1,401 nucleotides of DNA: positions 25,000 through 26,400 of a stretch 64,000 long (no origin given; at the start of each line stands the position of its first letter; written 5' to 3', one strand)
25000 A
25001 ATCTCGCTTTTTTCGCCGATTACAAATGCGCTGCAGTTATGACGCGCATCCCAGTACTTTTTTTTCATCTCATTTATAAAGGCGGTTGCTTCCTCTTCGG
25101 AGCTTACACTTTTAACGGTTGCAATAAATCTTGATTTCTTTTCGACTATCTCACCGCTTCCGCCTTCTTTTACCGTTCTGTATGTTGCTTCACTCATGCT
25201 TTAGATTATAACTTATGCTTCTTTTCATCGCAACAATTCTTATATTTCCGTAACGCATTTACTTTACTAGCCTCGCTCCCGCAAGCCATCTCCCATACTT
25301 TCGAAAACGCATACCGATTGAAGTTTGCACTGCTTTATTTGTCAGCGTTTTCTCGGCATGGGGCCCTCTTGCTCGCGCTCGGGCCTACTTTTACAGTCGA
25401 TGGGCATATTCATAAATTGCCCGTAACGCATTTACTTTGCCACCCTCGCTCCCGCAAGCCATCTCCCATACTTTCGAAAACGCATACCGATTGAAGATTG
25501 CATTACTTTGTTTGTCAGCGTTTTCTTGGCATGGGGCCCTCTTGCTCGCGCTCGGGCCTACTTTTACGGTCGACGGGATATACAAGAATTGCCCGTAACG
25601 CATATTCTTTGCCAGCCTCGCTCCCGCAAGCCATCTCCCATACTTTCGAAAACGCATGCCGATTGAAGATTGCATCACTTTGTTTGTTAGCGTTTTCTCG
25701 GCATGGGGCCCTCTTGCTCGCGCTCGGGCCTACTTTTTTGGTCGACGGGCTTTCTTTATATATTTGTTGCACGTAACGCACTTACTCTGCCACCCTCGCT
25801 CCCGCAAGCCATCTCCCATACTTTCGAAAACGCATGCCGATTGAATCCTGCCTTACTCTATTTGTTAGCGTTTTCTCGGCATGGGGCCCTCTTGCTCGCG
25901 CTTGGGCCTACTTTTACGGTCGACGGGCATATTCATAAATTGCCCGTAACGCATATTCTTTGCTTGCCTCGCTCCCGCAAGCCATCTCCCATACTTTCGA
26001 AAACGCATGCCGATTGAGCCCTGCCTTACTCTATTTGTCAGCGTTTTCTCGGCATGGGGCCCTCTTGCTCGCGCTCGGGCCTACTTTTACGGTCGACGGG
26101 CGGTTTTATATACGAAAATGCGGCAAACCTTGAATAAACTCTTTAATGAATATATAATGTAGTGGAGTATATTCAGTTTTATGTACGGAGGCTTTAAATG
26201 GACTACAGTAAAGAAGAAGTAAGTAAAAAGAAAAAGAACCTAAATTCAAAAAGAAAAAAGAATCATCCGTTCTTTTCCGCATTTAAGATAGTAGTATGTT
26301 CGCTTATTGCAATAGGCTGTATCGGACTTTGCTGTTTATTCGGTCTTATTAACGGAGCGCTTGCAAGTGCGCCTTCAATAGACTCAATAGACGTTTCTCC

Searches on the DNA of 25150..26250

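Call 71: search_rna_families(source=window, start=25150, end=26250, threshold=evalue, max_evalue=0.1)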
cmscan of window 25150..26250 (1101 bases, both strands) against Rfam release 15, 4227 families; matches with E-value up to 0.1: 0.
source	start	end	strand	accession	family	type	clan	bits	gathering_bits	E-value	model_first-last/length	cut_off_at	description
